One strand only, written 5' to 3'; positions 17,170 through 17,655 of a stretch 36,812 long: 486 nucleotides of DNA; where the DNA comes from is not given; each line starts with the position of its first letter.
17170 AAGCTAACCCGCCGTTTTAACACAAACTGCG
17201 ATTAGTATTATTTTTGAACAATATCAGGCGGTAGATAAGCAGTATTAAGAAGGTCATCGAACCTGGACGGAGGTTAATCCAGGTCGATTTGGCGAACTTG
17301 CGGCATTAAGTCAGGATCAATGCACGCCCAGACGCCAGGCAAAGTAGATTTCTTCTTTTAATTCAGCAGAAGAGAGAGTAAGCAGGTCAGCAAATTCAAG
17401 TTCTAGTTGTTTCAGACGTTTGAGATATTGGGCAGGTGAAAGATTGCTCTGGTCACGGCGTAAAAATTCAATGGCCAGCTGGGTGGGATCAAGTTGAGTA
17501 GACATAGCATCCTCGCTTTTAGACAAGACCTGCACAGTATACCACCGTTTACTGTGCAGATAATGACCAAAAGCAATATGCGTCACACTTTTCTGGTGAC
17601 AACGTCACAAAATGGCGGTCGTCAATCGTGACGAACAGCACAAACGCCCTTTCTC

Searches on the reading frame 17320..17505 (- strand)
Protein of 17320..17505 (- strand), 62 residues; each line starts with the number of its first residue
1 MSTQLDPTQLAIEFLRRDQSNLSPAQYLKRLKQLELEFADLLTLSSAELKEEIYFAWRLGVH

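Call 9: find_homologous_proteins(query=window:17320-17505:-, max_evalue=0.001)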
Query seq(62 aa) (62 aa): 343 proteins with E <= 0.001 among 344 candidates; the best 120 are listed.
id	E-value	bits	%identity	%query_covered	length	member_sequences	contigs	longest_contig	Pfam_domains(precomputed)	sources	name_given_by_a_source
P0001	3.7e-31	123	90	100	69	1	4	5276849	PF15930.12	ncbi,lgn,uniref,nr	ncbi:YdiH family protein [Escherichia coli]|uniref:YdiH family protein n=1 Tax=Escherichia coli TaxI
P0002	4.3e-31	123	100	100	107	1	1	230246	PF15930.12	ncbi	-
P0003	4.2e-30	119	97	100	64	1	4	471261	PF15930.12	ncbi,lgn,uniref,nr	ncbi:TPA: YdiH family protein [Escherichia coli]|uniref:YdiH family protein n=1 Tax=Escherichia coli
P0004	4.2e-30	119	98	98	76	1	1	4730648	PF15930.12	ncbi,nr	ncbi:YdiH family protein [Escherichia coli]|nr:YdiH family protein [Escherichia coli]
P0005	1.2e-29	118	98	100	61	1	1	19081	PF15930.12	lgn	-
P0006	1.6e-29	118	95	100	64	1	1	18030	PF15930.12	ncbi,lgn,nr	ncbi:hypothetical protein FSU18_13780 [Escherichia coli]|nr:hypothetical protein [Escherichia coli]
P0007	2.5e-29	117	97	98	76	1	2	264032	PF15930.12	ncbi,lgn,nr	ncbi:hypothetical protein D4007_000206 [Escherichia coli]|nr:hypothetical protein [Escherichia coli]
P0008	3.5e-29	117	98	98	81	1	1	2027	PF15930.12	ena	-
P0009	9.5e-29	115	97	100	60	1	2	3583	PF15930.12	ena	-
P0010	2.3e-28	114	100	94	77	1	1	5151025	PF15930.12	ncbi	ncbi:YdiH family protein [Escherichia coli]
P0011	2.5e-28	114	92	100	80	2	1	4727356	PF15930.12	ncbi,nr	ncbi:hypothetical protein MC77_000915 [Citrobacter koseri]|nr:hypothetical protein MC77_000915 [Citr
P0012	3.0e-28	114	92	100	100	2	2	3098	PF15930.12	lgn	-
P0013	3.0e-28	114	92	100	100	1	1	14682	PF15930.12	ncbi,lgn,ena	-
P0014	3.1e-28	114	92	100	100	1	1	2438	PF15930.12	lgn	-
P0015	3.1e-28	114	92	100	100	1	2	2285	PF15930.12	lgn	-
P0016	3.3e-28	114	90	100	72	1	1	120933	PF15930.12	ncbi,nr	ncbi:hypothetical protein CJP72_08970 [Citrobacter sp. NCU1]|nr:hypothetical protein [Citrobacter sp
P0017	3.3e-28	114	92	100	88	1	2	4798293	PF15930.12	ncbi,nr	ncbi:hypothetical protein AM352_16280 [Citrobacter koseri]|nr:hypothetical protein AM352_16280 [Citr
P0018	3.6e-28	113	97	100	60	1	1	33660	PF15930.12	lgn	-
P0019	4.4e-28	113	94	100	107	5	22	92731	PF15930.12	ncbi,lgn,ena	-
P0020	5.2e-28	113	90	100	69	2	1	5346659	PF15930.12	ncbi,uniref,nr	ncbi:conserved hypothetical protein [Citrobacter rodentium ICC168]|uniref:YdiH family protein n=2 Ta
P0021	6.0e-28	113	90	100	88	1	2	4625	PF15930.12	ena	-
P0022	6.8e-28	113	90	100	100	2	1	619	PF15930.12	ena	-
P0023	8.0e-28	112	90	100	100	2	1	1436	PF15930.12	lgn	-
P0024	8.5e-28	112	90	100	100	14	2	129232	PF15930.12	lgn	-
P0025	8.6e-28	112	90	100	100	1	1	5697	PF15930.12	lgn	-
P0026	1.1e-27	112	95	100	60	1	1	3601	PF15930.12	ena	-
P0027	1.4e-27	112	89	100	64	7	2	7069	PF15930.12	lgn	-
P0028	1.5e-27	111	89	100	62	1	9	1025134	PF15930.12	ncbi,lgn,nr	ncbi:hypothetical protein DA892_003348 [Salmonella enterica subsp. enterica serovar Cerro]|nr:hypoth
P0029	1.5e-27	111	89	100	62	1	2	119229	PF15930.12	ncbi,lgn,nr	ncbi:YdiH family protein [Salmonella enterica subsp. enterica serovar Montevideo]|nr:YdiH family pro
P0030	1.5e-27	111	89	100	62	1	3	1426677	PF15930.12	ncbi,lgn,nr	ncbi:YdiH family protein [Salmonella enterica]|nr:hypothetical protein [Salmonella enterica] EAS1164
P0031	1.6e-27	111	89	100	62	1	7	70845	PF15930.12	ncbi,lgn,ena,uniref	ncbi:YdiH family protein [Citrobacter amalonaticus]|uniref:YdiH family protein n=1 Tax=Citrobacter a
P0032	1.8e-27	111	89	100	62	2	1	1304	PF15930.12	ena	-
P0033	2.3e-27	111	85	100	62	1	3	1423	PF15930.12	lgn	-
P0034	2.5e-27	111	90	100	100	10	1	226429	PF15930.12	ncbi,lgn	-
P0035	2.7e-27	111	87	100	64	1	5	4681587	PF15930.12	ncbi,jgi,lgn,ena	-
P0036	2.8e-27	111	89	100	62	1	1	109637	PF15930.12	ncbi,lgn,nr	ncbi:TPA: YdiH family protein [Salmonella enterica]|nr:YdiH family protein [Salmonella enterica]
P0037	3.3e-27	110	85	100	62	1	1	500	PF15930.12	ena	-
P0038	3.3e-27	110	89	100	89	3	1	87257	PF15930.12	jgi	jgi:hypothetical protein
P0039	3.5e-27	110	87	100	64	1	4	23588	PF15930.12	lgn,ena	-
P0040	3.5e-27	110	87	100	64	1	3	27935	PF15930.12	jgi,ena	-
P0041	3.6e-27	110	87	100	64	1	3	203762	PF15930.12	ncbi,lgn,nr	ncbi:TPA: YdiH family protein [Enterobacter mori]|nr:YdiH family protein [Enterobacter mori]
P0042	3.7e-27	110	90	100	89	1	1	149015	PF15930.12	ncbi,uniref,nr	ncbi:hypothetical protein DJ535_18970 [Citrobacter murliniae]|uniref:Cytoplasmic protein n=2 Tax=Ent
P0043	4.2e-27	110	89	100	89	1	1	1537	PF15930.12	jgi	-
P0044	4.5e-27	110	89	100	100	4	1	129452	PF15930.12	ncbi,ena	ncbi:Protein YdiH [Citrobacter freundii]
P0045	4.7e-27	110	89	100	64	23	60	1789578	PF15930.12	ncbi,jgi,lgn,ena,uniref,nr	ncbi:YdiH family protein [Enterobacteriaceae bacterium 155047]|uniref:YdiH family protein n=1 Tax=Hu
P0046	4.8e-27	110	89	100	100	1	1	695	PF15930.12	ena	-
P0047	5.0e-27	110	87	100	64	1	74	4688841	PF15930.12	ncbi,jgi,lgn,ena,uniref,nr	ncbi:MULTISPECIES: YdiH family protein [Leclercia]|jgi:hypothetical protein|uniref:YdiH family prote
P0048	5.1e-27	110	85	100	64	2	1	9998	PF15930.12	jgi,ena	-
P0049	6.4e-27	109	89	100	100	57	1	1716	PF15930.12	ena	-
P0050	6.5e-27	109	89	100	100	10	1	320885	PF15930.12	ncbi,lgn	-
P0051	6.5e-27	109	89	100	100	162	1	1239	PF15930.12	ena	-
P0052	6.5e-27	109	87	100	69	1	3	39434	PF15930.12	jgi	-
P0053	6.8e-27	109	89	100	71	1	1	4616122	PF15930.12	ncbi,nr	ncbi:hypothetical protein A8A57_09220 [Lelliottia amnigena]|nr:hypothetical protein A8A57_09220 [Lel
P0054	6.9e-27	109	87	100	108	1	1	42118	PF15930.12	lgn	-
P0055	7.2e-27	109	85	100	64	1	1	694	PF15930.12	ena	-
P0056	7.2e-27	109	85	100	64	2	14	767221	PF15930.12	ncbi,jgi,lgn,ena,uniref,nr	ncbi:YdiH family protein [Enterobacter sp. RIT637]|jgi:hypothetical protein|uniref:YdiH family prote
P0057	7.3e-27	109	89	100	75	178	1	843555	PF15930.12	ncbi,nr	ncbi:hypothetical protein D7J82_01385 [Salmonella enterica]|nr:hypothetical protein [Salmonella ente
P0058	7.7e-27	109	87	100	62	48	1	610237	PF15930.12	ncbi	ncbi:YdiH family protein [Citrobacter freundii]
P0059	7.8e-27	109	85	100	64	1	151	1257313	PF15930.12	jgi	jgi:hypothetical protein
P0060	1.0e-26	109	85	100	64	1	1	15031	PF15930.12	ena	-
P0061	1.1e-26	109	85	100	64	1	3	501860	PF15930.12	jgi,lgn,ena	-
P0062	1.3e-26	109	85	100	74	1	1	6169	PF15930.12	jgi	jgi:hypothetical protein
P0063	1.3e-26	108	87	100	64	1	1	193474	PF15930.12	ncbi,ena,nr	ncbi:hypothetical protein OA46_12255 [Enterobacter cloacae]|nr:hypothetical protein OA46_12255 [Ente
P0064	1.3e-26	108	85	100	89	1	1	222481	PF15930.12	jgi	jgi:hypothetical protein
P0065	1.4e-26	108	85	100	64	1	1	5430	PF15930.12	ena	-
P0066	1.4e-26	108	85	100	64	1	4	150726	PF15930.12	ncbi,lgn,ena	-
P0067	1.6e-26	108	89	100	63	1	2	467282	PF15930.12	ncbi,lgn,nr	ncbi:hypothetical protein APT38_001087 [Salmonella enterica subsp. enterica serovar Pomona]|nr:hypot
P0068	1.7e-26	108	84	100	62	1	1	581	PF15930.12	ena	-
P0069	1.7e-26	108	89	100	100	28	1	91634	PF15930.12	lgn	-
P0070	1.9e-26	108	85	100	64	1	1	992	PF15930.12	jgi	-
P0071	1.9e-26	108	100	90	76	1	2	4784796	PF15930.12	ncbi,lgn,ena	-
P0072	1.9e-26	108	85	100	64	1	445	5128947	PF15930.12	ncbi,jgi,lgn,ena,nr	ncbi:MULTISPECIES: YdiH family protein [Enterobacter]|jgi:hypothetical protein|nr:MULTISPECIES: YdiH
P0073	2.0e-26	108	85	100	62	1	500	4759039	PF15930.12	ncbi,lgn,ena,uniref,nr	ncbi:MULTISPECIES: YdiH family protein [Escherichia]|uniref:YdiH family protein n=1 Tax=Escherichia 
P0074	2.0e-26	108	94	100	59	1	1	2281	PF15930.12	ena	-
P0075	2.1e-26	108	100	90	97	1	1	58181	PF15930.12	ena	-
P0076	2.3e-26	108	84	100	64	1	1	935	PF15930.12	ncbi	-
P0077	2.4e-26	108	100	90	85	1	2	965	PF15930.12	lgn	-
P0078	2.5e-26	108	85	100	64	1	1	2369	PF15930.12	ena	-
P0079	2.6e-26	108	85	100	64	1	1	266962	PF15930.12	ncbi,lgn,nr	ncbi:YdiH family protein [Enterobacter sp. MW07]|nr:YdiH family protein [Enterobacter sp. MW07]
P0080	2.7e-26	108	85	100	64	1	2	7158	PF15930.12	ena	-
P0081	2.7e-26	108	78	100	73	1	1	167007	PF15930.12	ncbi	ncbi:TPA: YdiH family protein [Salmonella enterica subsp. enterica serovar Nagoya]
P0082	2.8e-26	107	100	90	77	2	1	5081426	PF15930.12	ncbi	-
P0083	2.8e-26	107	84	100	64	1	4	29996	PF15930.12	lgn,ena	-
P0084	2.8e-26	107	84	100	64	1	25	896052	PF15930.12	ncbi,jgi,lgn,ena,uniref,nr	ncbi:TPA: YdiH family protein [Enterobacter cancerogenus]|uniref:YdiH family protein n=1 Tax=Enterob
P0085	2.8e-26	107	85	100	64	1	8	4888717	PF15930.12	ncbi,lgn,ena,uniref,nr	ncbi:YdiH family protein [Enterobacter sp. RHBSTW-00994]|uniref:YdiH family protein n=1 Tax=Enteroba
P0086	3.3e-26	107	84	100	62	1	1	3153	PF15930.12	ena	-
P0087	3.3e-26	107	85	100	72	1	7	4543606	PF15930.12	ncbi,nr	ncbi:YdiH family protein [Escherichia fergusonii]|nr:hypothetical protein ERIG_01868 [Escherichia fe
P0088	3.5e-26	107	85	100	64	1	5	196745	PF15930.12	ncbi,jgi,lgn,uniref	ncbi:YdiH family protein [Enterobacter sp. KBR-315C3_2022]|jgi:hypothetical protein|uniref:YdiH fami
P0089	3.6e-26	107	84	100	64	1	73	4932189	PF15930.12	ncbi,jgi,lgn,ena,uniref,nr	ncbi:YdiH family protein [Enterobacter cloacae complex sp. 2024EL-00215]|jgi:hypothetical protein|un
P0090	3.7e-26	107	85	100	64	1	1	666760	PF15930.12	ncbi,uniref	ncbi:YdiH family protein [Enterobacter mori]|uniref:YdiH family protein n=1 Tax=Enterobacter mori Ta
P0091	3.8e-26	107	84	100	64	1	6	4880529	PF15930.12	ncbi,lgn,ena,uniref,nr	ncbi:YdiH family protein [Enterobacter cloacae]|uniref:YdiH family protein n=1 Tax=Enterobacter cloa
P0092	4.3e-26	107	89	100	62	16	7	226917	PF15930.12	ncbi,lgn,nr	ncbi:hypothetical protein I7044_000983 [Salmonella enterica subsp. enterica]|nr:hypothetical protein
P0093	4.6e-26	107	84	100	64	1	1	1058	PF15930.12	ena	-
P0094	5.3e-26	107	84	100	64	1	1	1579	PF15930.12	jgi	-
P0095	6.4e-26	106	84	100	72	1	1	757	PF15930.12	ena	-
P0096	6.4e-26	106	85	100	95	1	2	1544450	PF15930.12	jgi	-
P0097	7.2e-26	106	82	100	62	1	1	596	PF15930.12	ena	-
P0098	7.5e-26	106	82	100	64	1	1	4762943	PF15930.12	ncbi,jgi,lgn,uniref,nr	ncbi:YdiH family protein [unidentified bacterial endosymbiont]|jgi:Domain of unknown function|uniref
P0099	7.5e-26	106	84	100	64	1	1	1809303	PF15930.12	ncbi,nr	ncbi:YdiH family protein [Enterobacter sp. DRP3]|nr:YdiH family protein [Enterobacter sp. DRP3]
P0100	7.7e-26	106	84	100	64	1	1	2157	PF15930.12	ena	-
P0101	8.7e-26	106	98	90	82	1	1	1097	PF15930.12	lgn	-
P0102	8.8e-26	106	84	100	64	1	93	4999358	PF15930.12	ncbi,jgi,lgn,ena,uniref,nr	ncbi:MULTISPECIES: YdiH family protein [Enterobacter]|jgi:hypothetical protein|uniref:Protein YdiH n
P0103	9.2e-26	106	84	100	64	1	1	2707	PF15930.12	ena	-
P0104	9.9e-26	106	84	100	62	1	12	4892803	PF15930.12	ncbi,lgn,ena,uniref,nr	ncbi:hypothetical protein J5T40_000344 [Escherichia fergusonii]|uniref:YdiH family protein n=1 Tax=E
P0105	1.0e-25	106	84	100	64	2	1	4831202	PF15930.12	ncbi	ncbi:UNVERIFIED_ORG: hypothetical protein J2Y93_002532 [Pantoea agglomerans]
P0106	1.0e-25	106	87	98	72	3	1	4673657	PF15930.12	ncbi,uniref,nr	ncbi:Uncharacterised protein [Salmonella enterica subsp. enterica serovar Sanjuan]|uniref:Uncharacte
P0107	1.0e-25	106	84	100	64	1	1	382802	PF15930.12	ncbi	-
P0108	1.0e-25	106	84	100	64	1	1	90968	PF15930.12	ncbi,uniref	ncbi:YdiH family protein [Enterobacter mori]|uniref:YdiH family protein n=1 Tax=Enterobacter mori Ta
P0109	1.0e-25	106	92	100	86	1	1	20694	PF15930.12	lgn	-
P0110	1.0e-25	106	84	100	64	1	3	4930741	PF15930.12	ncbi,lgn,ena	ncbi:YdiH family protein [Enterobacter mori]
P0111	1.1e-25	106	84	100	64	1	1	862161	PF15930.12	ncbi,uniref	ncbi:YdiH family protein [Enterobacter hormaechei]|uniref:YdiH family protein n=1 Tax=Enterobacter h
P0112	1.1e-25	106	84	100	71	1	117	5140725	PF15930.12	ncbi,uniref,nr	ncbi:hypothetical protein CUN65_13245 [Enterobacter hormaechei subsp. xiangfangensis]|uniref:YdiH fa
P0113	1.1e-25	106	82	100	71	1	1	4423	PF15930.12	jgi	-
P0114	1.2e-25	105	84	100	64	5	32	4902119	PF15930.12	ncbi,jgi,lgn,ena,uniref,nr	ncbi:YdiH family protein [Enterobacter huaxiensis]|jgi:hypothetical protein|uniref:YdiH family prote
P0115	1.2e-25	105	84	100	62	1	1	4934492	PF15930.12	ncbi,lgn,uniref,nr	ncbi:YdiH family protein [Escherichia fergusonii]|uniref:YdiH family protein n=1 Tax=Escherichia fer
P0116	1.3e-25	105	84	100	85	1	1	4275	PF15930.12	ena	-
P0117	1.3e-25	105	85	98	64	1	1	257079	PF15930.12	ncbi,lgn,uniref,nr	ncbi:YdiH family protein [Enterobacter oligotrophicus]|uniref:YdiH family protein n=1 Tax=Enterobact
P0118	1.4e-25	105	85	100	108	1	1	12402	PF15930.12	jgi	jgi:hypothetical protein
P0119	1.5e-25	105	84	100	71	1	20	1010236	PF15930.12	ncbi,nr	ncbi:hypothetical protein D1174_05915 [Enterobacter cloacae]|nr:hypothetical protein D1177_08110 [En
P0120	1.5e-25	105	84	100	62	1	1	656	PF15930.12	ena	-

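Call 11: find_related_loci(query=A1, collection=genome_contigs, flank=1500)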
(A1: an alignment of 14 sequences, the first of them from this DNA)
Query A1 (62 aa) in genome_contigs; peptide patterns used: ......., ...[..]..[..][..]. (x = any residue, [..] = any of these).
134 stretches matched a pattern; 88 encode a relative of the query (tblastn E <= 1e-3); the best 80 are kept; 80 distinct loci.
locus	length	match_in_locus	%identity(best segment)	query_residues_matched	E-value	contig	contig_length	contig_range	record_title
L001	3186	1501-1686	98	1-62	3e-37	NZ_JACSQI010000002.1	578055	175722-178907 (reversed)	Escherichia whittamii strain Sa2BVA5 NODE_2_length_578055_cov_7.746463, whole genome shotgun sequence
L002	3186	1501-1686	97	1-62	1e-36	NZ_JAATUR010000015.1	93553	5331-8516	Escherichia coli strain SCPM-O-B-8794 15length=93553, whole genome shotgun sequence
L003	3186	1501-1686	98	1-62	4e-36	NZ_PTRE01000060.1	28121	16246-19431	Escherichia sp. MOD1-EC7003 MOD1-EC7003_60_length_28121_cov_111, whole genome shotgun sequence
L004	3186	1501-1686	95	1-62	4e-36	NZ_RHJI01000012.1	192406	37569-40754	Escherichia sp. E1V33 1V33_12_consensus, whole genome shotgun sequence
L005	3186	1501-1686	94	1-62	3e-35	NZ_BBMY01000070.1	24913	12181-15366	Escherichia albertii NBRC 107761 = DSM 17582 strain NBRC 107761, whole genome shotgun sequence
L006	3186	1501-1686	90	1-62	1e-34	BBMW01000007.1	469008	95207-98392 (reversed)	Citrobacter werkmanii NBRC 105721 DNA, contig: CIWKM07, whole genome shotgun sequence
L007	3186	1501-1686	92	1-62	7e-35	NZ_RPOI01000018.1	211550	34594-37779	Citrobacter youngae strain CCUG 30791 citrobacter_youngae_CCUG30791T_0000018, whole genome shotgun sequence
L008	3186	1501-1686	90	1-62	1e-34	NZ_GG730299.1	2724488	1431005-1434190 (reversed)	Citrobacter youngae ATCC 29220 Scfld0, whole genome shotgun sequence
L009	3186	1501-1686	92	1-62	7e-35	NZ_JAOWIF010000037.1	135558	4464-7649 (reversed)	Citrobacter sp. Cu233 230, whole genome shotgun sequence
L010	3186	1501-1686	92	1-62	7e-35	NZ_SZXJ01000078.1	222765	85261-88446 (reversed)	Citrobacter sp. wls619 contig51, whole genome shotgun sequence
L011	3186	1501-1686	90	1-62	1e-34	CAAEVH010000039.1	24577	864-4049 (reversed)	MAG TPA_asm: uncultured Raoultella sp., isolate HGM20637, WGS project CAAEVH010000000 data, contig: ERS608581_38_k95_607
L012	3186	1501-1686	90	1-62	1e-34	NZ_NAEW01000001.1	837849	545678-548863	Citrobacter braakii strain ATCC 51113 CbraakiiATCC_L001_NODE_1_length_837849__22.4616, whole genome shotgun sequence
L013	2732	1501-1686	90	1-62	1e-34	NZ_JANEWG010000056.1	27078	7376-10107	Citrobacter sp. Awk 4 510132-22-56, whole genome shotgun sequence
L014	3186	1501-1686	92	1-62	6e-35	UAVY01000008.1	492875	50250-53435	Citrobacter koseri strain NCTC10786 genome assembly, contig: ERS513143SCcontig000008, whole genome shotgun sequence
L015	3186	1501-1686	90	1-62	1e-34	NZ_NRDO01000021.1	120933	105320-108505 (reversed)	Citrobacter sp. NCU1 contig_21, whole genome shotgun sequence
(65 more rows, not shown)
